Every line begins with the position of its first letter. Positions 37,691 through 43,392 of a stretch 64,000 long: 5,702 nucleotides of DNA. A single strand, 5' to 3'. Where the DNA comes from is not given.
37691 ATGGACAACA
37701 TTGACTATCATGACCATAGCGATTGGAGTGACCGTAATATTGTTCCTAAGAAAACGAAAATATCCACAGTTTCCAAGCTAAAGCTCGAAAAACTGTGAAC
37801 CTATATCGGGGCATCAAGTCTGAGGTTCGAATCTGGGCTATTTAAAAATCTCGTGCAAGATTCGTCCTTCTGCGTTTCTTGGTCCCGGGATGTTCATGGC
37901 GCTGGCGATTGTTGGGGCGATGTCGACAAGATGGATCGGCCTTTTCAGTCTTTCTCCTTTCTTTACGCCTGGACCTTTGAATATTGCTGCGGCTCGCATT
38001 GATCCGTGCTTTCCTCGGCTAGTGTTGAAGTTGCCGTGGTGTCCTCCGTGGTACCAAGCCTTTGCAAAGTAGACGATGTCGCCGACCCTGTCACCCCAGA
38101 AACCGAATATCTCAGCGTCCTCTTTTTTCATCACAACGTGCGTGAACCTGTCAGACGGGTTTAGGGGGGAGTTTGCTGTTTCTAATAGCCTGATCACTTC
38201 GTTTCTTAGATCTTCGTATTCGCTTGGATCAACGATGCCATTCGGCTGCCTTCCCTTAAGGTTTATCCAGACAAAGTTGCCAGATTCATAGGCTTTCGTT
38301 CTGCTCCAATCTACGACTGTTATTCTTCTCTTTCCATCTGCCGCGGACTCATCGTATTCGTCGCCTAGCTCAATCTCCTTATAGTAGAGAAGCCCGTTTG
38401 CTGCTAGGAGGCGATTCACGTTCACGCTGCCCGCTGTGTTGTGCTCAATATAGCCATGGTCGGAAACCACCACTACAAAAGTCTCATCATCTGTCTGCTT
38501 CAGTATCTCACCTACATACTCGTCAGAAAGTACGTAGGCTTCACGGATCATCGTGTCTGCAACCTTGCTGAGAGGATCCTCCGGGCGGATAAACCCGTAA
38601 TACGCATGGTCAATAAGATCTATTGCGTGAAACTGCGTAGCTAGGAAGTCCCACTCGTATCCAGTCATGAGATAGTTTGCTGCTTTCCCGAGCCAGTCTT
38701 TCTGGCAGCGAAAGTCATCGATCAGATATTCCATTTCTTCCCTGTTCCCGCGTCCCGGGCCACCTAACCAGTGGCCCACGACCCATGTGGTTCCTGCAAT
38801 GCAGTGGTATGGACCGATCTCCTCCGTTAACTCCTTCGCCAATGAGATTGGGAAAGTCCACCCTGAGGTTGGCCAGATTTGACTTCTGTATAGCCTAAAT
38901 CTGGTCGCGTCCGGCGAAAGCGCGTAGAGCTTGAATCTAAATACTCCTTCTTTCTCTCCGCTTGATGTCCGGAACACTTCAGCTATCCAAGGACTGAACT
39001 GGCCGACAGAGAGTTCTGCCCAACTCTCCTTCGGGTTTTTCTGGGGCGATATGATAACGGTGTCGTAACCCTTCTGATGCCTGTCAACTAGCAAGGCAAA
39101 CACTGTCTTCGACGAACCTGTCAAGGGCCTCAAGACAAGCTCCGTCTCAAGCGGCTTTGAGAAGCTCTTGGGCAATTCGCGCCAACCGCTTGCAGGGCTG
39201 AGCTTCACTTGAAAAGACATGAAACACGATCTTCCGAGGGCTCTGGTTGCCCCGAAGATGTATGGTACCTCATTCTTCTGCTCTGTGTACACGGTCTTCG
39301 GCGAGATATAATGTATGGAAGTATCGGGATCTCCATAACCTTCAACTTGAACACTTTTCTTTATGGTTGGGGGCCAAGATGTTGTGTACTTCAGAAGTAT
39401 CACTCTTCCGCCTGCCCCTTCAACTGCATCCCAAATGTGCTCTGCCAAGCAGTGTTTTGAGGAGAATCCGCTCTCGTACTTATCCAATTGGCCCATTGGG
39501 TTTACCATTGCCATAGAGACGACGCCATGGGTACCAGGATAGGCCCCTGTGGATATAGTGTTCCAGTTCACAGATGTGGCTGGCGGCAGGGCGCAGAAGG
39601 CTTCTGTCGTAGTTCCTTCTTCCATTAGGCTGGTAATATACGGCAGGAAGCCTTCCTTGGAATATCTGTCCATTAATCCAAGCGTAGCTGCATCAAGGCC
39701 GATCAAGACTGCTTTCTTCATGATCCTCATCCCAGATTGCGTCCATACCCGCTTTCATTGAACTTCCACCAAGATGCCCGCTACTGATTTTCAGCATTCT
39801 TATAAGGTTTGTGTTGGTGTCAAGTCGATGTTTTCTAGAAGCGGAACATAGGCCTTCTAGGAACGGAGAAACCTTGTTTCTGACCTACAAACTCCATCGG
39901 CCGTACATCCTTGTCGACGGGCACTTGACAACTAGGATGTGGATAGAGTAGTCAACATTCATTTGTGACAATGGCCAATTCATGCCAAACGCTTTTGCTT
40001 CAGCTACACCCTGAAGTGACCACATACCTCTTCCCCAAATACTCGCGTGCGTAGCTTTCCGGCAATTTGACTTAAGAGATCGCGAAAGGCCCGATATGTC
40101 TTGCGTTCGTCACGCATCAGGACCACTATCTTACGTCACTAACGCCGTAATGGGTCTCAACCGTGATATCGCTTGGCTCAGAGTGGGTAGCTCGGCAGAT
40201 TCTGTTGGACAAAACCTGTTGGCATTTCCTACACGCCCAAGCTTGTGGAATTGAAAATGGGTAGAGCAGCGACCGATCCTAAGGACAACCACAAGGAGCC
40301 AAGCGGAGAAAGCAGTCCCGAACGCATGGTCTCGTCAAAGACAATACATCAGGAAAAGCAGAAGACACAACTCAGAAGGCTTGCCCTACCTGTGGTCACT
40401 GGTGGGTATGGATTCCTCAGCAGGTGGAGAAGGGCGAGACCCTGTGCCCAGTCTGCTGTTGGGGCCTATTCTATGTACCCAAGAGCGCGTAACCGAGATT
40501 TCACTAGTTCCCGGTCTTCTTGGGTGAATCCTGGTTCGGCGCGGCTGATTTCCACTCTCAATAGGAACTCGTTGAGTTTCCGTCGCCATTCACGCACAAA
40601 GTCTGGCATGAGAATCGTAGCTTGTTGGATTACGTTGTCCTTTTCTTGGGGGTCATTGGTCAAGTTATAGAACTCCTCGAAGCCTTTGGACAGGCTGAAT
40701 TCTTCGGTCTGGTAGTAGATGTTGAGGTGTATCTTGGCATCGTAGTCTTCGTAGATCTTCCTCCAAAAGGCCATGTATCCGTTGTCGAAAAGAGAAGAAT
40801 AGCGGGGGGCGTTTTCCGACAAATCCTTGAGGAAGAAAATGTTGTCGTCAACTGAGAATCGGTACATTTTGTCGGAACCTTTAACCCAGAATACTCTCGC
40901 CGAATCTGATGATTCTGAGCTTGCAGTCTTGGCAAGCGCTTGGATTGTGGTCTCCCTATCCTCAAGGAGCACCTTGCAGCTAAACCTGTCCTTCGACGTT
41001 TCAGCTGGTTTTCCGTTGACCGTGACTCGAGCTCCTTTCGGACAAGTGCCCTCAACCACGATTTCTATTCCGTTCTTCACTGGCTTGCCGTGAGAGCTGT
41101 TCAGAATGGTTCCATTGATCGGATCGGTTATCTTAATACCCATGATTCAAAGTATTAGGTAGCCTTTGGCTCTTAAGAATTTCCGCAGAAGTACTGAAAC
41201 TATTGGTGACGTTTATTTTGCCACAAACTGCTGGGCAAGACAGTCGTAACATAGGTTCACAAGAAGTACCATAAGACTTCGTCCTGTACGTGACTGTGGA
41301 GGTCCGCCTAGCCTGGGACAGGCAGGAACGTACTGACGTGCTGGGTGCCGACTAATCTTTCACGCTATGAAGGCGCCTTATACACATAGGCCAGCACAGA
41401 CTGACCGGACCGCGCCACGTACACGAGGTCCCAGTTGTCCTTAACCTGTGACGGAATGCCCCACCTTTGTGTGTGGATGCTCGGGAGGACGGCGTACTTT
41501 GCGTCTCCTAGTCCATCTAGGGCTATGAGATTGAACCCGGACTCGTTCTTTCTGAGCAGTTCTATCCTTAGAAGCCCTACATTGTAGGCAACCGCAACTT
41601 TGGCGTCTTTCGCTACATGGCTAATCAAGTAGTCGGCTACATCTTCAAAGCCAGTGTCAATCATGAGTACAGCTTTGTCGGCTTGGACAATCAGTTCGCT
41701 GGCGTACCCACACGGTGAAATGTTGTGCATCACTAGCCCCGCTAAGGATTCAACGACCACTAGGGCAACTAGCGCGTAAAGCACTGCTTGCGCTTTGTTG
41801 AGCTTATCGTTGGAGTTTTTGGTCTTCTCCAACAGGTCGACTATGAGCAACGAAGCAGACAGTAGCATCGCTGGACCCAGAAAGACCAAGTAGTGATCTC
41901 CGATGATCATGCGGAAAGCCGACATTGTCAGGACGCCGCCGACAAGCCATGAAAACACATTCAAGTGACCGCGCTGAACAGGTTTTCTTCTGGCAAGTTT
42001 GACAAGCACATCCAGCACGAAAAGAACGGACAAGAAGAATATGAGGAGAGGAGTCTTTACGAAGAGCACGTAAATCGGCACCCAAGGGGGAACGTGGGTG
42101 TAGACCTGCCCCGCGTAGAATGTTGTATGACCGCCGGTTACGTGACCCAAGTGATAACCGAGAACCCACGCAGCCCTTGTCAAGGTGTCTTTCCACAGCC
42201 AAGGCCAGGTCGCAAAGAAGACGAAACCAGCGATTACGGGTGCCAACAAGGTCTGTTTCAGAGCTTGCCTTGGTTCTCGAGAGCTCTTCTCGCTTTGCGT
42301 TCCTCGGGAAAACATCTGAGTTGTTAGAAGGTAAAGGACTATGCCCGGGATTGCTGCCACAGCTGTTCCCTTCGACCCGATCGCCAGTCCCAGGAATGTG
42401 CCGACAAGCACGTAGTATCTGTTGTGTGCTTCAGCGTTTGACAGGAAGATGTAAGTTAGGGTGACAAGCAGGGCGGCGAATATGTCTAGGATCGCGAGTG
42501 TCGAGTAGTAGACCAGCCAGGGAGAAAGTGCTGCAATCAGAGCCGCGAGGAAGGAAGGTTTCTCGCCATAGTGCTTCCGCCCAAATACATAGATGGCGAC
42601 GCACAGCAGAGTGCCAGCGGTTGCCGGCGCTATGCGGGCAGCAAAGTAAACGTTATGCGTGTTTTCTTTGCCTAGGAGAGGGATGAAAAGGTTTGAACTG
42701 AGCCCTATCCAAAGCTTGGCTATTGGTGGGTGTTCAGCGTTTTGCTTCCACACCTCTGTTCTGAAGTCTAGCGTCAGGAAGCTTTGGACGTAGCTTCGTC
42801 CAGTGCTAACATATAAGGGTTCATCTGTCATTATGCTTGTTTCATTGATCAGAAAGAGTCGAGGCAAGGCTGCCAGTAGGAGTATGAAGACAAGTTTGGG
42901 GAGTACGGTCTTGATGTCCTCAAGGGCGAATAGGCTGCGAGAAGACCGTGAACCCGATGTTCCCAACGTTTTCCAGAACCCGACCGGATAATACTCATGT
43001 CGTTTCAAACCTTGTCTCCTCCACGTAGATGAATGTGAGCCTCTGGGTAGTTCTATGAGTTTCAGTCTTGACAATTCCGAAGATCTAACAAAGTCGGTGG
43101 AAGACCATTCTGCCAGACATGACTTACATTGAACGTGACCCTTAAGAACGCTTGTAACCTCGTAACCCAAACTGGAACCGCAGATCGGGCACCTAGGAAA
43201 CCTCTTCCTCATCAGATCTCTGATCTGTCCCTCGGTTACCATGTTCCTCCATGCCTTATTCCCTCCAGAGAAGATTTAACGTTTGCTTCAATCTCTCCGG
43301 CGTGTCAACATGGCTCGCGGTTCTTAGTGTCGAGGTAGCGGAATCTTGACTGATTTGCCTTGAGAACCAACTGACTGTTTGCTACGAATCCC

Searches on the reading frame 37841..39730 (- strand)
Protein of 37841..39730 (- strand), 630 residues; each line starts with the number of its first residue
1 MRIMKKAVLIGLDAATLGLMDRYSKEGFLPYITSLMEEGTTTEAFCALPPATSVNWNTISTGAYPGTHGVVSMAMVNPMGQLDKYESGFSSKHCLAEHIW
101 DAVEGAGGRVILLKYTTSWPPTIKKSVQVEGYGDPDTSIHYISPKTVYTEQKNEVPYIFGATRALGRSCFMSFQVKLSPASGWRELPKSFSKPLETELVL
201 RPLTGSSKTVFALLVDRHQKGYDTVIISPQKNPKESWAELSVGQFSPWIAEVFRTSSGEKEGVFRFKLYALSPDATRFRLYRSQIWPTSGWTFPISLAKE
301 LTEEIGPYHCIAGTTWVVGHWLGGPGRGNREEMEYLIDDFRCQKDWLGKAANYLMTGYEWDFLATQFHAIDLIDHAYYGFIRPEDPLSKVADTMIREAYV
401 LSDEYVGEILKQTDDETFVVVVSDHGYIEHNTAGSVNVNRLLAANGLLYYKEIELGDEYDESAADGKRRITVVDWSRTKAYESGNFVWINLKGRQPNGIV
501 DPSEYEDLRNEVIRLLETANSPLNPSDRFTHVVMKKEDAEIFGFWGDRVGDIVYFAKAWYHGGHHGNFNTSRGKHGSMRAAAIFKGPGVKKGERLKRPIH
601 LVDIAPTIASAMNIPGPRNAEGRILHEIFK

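Call 81: search_protein_families(library=pfam, proteins=[window:37841-39730:-], max_evalue=0.001)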
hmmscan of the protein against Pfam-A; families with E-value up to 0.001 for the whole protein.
window:37841-39730:- (630 aa): 2 families
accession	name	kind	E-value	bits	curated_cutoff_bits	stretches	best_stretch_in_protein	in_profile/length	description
PF01663.27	Phosphodiest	-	9.7e-33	114.6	23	2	342-577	144-341/342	Type I phosphodiesterase / nucleotide pyrophosphatase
PF00884.28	Sulfatase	-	2.2e-05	24.3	25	0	406-427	217-243/301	Sulfatase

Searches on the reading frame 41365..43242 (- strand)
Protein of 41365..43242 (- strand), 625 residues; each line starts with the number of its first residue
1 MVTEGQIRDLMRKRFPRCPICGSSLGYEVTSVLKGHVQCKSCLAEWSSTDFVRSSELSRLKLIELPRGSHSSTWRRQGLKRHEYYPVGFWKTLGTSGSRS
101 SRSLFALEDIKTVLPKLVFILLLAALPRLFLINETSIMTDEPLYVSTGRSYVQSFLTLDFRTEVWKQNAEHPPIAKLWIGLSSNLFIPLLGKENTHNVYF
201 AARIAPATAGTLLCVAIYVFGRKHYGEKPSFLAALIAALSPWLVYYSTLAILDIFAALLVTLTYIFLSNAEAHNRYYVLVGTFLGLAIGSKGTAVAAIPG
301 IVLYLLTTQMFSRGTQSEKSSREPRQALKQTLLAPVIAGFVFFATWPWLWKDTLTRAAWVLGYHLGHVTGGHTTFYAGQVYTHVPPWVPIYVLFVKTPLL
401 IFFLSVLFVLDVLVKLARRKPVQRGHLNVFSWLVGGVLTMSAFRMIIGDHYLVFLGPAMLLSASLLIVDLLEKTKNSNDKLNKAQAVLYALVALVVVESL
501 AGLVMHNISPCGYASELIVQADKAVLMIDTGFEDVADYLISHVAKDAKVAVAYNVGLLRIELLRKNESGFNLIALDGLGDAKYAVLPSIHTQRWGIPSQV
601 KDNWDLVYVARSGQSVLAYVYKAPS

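Call 5: search_protein_families(library=pfam, proteins=[window:41365-43242:-], max_evalue=0.01)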
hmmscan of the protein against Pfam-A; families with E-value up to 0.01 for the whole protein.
window:41365-43242:- (625 aa): 3 families
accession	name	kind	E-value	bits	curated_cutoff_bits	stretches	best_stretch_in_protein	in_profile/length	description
PF13231.12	PMT_2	-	9.6e-17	62.1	26.1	1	171-309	2-133/160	Dolichyl-phosphate-mannose-protein mannosyltransferase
PF02366.24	PMT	-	1.3e-07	31.9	22.7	1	170-321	44-212/245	Dolichyl-phosphate-mannose-protein mannosyltransferase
PF03901.23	Glyco_transf_22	-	0.0029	17.3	23.8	1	186-307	67-192/414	Alg9-like mannosyltransferase family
